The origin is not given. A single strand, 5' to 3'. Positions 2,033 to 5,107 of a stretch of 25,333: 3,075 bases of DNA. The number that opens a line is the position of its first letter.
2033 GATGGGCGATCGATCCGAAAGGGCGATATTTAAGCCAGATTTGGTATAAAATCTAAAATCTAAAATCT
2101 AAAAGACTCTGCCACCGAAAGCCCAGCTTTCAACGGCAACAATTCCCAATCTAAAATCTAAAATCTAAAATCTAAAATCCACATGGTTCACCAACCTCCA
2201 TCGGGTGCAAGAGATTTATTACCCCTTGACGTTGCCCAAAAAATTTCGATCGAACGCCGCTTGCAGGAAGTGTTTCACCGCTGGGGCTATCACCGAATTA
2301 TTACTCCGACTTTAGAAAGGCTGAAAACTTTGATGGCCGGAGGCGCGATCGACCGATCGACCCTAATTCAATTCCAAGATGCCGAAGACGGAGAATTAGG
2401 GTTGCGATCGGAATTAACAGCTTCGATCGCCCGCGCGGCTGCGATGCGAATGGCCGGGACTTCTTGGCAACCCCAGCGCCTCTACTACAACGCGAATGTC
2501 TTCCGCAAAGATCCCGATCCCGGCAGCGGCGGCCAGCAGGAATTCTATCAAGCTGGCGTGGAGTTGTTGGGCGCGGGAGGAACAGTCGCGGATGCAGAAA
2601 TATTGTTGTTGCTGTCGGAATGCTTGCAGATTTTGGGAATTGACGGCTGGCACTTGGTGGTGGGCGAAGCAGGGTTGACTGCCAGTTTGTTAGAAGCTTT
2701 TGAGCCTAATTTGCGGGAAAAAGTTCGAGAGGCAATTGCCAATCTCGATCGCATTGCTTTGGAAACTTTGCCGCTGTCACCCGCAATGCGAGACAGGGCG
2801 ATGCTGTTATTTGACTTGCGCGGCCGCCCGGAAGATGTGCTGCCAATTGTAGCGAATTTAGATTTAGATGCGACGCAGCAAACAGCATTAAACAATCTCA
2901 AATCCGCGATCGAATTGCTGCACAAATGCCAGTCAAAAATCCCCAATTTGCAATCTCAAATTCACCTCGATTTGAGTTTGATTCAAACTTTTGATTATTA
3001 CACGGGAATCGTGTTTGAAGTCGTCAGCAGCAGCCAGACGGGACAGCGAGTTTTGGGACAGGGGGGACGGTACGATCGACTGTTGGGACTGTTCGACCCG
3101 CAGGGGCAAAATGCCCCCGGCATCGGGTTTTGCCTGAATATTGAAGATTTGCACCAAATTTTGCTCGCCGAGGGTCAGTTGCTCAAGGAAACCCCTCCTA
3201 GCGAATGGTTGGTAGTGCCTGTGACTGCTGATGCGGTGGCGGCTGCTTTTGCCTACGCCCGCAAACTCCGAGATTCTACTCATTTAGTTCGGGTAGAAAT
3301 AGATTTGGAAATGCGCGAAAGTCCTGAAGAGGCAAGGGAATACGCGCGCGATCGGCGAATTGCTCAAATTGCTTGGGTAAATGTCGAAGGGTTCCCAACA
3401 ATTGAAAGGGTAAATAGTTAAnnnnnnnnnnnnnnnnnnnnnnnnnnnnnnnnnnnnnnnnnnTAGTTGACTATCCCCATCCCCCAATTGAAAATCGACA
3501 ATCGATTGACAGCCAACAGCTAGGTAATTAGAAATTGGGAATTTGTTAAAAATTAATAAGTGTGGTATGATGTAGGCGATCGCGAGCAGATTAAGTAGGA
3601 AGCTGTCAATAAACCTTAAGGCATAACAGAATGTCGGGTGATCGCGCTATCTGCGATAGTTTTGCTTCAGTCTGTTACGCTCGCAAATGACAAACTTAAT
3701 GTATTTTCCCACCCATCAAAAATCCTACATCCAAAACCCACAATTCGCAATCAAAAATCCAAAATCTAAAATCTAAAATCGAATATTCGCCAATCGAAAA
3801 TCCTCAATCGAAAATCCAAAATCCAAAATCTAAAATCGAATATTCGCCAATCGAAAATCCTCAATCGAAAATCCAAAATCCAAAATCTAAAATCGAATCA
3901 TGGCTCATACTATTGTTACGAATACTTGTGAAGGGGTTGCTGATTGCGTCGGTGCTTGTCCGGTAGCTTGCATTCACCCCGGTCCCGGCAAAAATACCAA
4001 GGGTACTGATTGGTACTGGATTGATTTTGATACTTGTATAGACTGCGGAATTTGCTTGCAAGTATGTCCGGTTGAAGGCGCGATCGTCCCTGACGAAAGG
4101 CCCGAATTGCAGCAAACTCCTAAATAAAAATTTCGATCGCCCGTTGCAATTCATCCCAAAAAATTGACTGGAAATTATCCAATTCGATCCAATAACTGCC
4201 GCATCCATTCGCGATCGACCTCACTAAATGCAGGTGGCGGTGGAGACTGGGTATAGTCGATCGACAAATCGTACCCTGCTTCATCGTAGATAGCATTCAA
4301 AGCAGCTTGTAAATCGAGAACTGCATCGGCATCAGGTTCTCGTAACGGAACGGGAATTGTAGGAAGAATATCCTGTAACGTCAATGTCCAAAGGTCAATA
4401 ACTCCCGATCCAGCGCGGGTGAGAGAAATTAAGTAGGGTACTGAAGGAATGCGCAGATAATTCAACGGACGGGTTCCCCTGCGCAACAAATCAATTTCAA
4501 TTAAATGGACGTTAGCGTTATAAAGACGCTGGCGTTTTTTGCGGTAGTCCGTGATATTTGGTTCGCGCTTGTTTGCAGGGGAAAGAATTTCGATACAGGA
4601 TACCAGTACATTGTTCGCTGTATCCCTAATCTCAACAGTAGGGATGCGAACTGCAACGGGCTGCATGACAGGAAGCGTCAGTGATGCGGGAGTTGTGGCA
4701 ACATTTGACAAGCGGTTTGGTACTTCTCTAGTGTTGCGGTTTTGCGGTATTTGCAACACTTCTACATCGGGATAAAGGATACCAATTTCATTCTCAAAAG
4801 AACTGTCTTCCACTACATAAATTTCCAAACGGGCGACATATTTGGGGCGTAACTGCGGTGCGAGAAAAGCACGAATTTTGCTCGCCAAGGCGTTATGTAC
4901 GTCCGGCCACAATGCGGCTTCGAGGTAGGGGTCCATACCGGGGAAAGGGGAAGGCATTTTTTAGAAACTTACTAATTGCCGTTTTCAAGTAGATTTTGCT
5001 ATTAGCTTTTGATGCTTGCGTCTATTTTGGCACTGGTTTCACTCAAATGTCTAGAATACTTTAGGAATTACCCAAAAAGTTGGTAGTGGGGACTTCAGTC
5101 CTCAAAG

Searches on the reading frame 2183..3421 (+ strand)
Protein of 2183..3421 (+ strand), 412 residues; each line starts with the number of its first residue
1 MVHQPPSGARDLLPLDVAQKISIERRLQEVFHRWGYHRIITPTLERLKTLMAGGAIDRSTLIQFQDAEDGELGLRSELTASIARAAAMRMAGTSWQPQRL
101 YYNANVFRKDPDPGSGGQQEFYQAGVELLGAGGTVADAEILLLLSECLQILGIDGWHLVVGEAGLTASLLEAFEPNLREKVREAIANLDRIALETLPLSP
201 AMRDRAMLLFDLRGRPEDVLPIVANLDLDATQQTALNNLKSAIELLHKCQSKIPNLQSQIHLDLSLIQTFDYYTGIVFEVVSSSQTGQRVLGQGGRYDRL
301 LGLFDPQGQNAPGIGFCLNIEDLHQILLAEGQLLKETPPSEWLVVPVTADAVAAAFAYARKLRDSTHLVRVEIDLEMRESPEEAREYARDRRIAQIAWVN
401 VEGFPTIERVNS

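Call 24: search_protein_families(library=pfam, proteins=[window:2183-3421:+], max_evalue=0.0001)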
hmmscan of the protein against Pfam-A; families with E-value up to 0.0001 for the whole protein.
window:2183-3421:+ (412 aa): 1 family
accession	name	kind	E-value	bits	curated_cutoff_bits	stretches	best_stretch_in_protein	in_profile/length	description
PF13393.11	tRNA-synt_His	-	1.1e-66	225.6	25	1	8-323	1-308/308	Histidyl-tRNA synthetase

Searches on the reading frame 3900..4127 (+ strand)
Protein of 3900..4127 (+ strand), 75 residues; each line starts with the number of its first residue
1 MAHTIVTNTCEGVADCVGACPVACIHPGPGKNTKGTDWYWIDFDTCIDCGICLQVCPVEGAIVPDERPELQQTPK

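Call 3: search_protein_families(library=pfam, proteins=[window:3900-4127:+], max_evalue=0.1)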
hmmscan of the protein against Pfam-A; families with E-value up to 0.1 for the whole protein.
window:3900-4127:+ (75 aa): 15 families
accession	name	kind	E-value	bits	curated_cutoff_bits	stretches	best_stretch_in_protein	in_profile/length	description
PF12838.12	Fer4_7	-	8.1e-09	36.3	27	1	10-58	2-50/52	4Fe-4S dicluster domain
PF13237.11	Fer4_10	-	1.9e-08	34.6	25.5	1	40-65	3-29/53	4Fe-4S dicluster domain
PF12797.12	Fer4_2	-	9.2e-08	32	24.5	1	40-58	4-22/22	4Fe-4S binding domain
PF14697.11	Fer4_21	-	1.6e-07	31.8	35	1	41-62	36-57/59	4Fe-4S dicluster domain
PF00037.32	Fer4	-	1.4e-06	28.3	21.1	1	40-59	2-21/24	4Fe-4S binding domain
PF13187.11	Fer4_9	-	4.3e-06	27.1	27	1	10-60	2-50/52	4Fe-4S dicluster domain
PF12837.12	Fer4_6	-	7.7e-05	22.9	25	1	44-62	7-24/24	4Fe-4S binding domain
PF13484.11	Fer4_16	-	0.00015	22.9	30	1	45-70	1-24/66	4Fe-4S double cluster binding domain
PF25160.1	LdpA_Fe-S-bd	-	0.00016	21.8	27.6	1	44-59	26-41/49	LdpA Fe-S cluster-binding domain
PF13183.11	Fer4_8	-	0.00042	21.2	27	1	44-58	3-17/68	4Fe-4S dicluster domain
PF12798.12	Fer4_3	-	0.0043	18.2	27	1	46-58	1-13/15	4Fe-4S binding domain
PF12800.12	Fer4_4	-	0.0065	17.2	24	1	44-58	2-16/17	4Fe-4S binding domain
PF13370.11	Fer4_13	-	0.012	16.8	24.5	1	41-57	1-17/58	4Fe-4S single cluster domain of Ferredoxin I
PF13534.11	Fer4_17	-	0.024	15.6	22.2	0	46-58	2-14/61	4Fe-4S dicluster domain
PF13746.11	Fer4_18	-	0.07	13.8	27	1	44-59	59-74/114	4Fe-4S dicluster domain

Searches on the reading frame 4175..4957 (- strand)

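Call 3: search_protein_families(library=pfam, proteins=[window:4175-4957:-], max_evalue=0.1)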
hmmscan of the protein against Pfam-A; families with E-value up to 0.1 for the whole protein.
window:4175-4957:- (260 aa): 2 families
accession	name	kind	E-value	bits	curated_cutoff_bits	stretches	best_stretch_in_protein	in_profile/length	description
PF13267.11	DUF4058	-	1.8e-75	254.1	25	1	1-254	1-253/254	Protein of unknown function (DUF4058)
PF08727.16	P3A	-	0.08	12.8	22.3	0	228-245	5-22/59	Poliovirus 3A protein like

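Call 4: search_protein_families(library=ncbifam, proteins=[window:4175-4957:-], max_evalue=0.1)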
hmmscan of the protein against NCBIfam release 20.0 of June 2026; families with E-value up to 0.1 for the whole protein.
window:4175-4957:- (260 aa): 0 families
